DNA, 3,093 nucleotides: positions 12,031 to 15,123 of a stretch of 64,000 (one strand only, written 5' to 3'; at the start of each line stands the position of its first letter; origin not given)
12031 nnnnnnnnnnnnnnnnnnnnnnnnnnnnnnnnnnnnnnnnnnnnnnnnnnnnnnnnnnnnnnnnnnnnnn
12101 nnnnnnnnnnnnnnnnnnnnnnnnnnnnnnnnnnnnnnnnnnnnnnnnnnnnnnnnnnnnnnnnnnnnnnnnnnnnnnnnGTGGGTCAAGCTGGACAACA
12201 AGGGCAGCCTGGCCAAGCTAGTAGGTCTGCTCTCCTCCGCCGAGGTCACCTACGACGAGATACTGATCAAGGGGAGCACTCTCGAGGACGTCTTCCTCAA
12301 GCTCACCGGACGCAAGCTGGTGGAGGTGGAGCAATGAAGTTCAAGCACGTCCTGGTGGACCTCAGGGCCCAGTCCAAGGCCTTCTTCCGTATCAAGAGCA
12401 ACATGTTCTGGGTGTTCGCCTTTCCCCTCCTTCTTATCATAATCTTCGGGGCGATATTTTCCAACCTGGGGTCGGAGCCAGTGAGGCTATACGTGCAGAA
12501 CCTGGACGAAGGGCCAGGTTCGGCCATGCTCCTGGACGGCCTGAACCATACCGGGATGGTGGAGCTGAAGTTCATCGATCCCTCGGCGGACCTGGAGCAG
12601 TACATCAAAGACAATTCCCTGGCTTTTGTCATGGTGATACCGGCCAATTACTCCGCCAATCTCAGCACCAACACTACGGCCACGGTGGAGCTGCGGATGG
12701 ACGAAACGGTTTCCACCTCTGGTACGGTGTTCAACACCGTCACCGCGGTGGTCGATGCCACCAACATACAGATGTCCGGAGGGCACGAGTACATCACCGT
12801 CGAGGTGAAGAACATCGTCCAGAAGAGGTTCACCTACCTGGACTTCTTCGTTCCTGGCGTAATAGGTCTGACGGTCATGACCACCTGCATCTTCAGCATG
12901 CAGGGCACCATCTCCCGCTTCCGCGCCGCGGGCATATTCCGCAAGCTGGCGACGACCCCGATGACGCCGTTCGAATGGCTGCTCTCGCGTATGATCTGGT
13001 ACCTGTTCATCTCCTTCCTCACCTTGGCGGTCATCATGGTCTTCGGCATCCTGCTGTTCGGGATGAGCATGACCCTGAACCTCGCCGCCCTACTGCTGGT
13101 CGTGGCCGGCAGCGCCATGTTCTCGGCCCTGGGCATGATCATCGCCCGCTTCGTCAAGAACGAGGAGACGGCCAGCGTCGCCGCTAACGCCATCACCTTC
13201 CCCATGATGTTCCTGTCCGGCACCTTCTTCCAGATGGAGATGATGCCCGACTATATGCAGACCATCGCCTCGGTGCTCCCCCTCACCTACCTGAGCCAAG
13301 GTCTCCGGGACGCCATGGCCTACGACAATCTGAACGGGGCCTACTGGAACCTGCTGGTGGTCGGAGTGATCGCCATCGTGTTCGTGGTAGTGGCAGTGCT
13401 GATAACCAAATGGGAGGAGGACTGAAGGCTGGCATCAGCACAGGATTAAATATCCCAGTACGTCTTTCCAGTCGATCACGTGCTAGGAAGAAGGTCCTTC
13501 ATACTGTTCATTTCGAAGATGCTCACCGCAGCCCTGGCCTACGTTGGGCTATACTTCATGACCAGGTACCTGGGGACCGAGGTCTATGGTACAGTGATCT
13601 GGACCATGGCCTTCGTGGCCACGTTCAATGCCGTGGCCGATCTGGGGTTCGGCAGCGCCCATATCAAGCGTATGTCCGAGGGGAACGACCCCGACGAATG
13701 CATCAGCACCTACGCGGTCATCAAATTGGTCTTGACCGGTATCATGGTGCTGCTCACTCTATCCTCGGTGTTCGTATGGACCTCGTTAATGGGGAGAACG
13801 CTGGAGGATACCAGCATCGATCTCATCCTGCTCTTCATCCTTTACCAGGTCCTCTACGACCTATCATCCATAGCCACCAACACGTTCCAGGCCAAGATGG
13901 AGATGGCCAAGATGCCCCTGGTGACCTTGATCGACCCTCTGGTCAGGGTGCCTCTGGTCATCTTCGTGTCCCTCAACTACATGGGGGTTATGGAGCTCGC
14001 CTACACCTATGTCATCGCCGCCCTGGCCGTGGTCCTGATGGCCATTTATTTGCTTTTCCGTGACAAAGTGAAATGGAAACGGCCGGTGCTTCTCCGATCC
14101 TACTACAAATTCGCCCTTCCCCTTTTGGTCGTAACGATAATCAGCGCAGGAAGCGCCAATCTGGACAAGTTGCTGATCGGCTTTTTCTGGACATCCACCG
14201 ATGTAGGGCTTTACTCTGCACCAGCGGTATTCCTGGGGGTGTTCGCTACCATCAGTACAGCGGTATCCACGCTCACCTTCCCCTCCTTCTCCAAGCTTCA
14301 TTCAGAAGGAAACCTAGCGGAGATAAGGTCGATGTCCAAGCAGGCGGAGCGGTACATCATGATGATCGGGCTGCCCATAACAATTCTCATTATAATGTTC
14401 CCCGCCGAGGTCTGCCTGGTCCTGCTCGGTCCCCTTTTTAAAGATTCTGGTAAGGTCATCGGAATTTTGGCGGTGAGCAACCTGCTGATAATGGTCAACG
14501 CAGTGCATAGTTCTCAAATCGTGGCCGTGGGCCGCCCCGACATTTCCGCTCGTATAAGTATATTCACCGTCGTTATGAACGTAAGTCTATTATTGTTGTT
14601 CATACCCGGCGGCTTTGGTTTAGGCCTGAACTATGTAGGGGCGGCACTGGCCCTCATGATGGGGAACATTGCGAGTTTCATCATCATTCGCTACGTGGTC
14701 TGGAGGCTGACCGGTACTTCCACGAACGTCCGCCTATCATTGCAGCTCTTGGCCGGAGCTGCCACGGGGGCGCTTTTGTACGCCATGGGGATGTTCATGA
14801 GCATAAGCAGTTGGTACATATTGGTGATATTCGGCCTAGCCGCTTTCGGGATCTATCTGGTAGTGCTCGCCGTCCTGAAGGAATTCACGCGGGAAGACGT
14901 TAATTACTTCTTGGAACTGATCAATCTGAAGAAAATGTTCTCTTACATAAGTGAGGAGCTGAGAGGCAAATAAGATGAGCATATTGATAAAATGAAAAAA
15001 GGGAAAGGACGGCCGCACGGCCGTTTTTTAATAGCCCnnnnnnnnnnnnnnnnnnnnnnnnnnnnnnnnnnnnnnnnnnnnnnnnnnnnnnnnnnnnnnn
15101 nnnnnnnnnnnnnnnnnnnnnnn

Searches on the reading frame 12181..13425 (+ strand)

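Call 74: search_protein_families(library=pfam, proteins=[window:12181-13425:+], max_evalue=0.00001)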
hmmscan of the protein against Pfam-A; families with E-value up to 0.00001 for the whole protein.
window:12181-13425:+ (414 aa): 2 families
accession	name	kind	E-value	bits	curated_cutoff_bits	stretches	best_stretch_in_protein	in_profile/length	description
PF12698.13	ABC2_membrane_3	-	2e-46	159.1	31.6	1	75-407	4-347/347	ABC-2 family transporter protein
PF01061.29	ABC2_membrane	-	8.7e-28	97.7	26.9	1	215-379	51-210/211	ABC-2 type transporter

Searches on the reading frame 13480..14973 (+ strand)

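Call 74: search_protein_families(library=pfam, proteins=[window:13480-14973:+], max_evalue=0.00001)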
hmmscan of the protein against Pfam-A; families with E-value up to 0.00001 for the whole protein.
window:13480-14973:+ (497 aa): 2 families
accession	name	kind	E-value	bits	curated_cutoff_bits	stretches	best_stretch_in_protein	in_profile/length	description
PF01943.22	Polysacc_synt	-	2e-24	86.9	28.2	1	3-274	2-274/274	Polysaccharide biosynthesis protein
PF13440.11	Polysacc_synt_3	-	3.3e-24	86.1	23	1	27-321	2-289/293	Polysaccharide biosynthesis protein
